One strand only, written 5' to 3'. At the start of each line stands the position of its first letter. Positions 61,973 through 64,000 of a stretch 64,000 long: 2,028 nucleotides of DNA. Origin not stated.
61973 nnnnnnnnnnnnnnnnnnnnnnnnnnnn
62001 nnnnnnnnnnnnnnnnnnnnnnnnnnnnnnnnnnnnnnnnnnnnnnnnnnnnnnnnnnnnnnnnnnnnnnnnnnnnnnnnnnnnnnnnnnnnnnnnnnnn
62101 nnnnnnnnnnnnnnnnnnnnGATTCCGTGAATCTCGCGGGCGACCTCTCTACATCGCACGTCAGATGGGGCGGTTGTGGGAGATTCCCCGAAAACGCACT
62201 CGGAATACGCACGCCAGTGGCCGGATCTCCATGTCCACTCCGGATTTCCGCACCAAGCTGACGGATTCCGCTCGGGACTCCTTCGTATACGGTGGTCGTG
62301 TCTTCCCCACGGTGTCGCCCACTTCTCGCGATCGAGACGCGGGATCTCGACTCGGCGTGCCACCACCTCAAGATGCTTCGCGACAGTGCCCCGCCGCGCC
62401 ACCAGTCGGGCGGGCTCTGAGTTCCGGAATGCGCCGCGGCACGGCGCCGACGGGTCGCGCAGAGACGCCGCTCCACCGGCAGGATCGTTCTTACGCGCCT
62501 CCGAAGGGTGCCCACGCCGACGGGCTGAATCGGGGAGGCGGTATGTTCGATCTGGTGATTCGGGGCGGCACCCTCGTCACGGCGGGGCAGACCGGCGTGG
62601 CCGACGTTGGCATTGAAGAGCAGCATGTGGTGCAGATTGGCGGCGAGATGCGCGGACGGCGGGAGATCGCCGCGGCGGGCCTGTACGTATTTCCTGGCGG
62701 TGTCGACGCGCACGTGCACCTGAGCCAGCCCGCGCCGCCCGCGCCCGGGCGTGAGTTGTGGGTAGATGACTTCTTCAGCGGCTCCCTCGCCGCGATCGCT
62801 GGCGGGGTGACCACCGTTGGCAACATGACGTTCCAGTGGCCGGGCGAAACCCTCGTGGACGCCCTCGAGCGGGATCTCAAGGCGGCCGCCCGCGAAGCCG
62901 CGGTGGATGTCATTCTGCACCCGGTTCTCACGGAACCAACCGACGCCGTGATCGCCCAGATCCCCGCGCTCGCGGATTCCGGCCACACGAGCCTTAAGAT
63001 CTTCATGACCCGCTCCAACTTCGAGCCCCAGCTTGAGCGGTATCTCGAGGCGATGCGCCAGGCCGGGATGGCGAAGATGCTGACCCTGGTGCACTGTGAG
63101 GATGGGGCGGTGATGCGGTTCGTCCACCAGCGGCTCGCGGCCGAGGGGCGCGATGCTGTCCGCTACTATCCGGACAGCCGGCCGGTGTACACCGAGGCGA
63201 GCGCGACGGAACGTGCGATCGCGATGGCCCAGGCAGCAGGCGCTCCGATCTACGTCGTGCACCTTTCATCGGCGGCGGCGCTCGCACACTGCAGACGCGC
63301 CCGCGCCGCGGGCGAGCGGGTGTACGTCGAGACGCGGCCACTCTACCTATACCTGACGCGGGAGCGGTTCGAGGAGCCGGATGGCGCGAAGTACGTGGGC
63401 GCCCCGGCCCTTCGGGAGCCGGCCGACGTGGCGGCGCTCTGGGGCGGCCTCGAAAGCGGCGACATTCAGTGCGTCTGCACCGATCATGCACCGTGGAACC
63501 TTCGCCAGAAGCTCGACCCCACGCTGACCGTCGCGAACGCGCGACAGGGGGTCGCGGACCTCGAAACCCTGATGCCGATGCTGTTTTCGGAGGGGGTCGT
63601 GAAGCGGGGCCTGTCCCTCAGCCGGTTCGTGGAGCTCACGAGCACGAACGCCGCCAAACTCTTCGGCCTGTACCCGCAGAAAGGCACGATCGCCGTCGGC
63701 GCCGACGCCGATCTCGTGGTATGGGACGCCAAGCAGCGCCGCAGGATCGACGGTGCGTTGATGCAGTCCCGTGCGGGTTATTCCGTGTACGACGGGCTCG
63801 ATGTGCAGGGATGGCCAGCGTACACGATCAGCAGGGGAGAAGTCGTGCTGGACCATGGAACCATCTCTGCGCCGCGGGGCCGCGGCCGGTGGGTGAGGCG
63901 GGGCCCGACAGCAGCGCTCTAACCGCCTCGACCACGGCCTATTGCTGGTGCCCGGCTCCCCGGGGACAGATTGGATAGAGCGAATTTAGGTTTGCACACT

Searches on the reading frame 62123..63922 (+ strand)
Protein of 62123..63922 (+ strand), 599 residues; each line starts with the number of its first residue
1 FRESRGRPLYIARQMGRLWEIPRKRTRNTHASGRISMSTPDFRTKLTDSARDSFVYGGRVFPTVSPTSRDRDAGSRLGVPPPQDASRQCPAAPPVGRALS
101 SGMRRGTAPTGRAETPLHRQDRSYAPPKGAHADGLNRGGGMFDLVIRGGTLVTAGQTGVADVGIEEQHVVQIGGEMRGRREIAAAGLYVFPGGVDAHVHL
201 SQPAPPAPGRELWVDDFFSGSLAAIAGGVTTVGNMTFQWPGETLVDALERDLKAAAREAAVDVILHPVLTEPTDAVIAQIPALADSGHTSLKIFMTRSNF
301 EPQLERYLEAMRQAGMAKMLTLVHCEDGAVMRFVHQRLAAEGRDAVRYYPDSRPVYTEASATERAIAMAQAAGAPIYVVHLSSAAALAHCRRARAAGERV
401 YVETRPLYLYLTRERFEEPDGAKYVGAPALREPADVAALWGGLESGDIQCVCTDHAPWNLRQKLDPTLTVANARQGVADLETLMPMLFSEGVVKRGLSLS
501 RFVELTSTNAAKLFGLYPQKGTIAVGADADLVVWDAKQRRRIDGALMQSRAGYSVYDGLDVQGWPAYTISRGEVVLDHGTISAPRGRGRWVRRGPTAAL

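Call 55: search_protein_families(library=pfam, proteins=[window:62123-63922:+], max_evalue=0.00001)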
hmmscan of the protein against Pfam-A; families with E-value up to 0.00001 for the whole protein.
window:62123-63922:+ (599 aa): 2 families
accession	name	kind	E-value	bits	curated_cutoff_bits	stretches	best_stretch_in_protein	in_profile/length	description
PF01979.26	Amidohydro_1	-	7.6e-25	88.3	25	1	188-575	1-345/345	Amidohydrolase family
PF07969.17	Amidohydro_3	-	2.3e-12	47.6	29.7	1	494-575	404-471/472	Amidohydrolase family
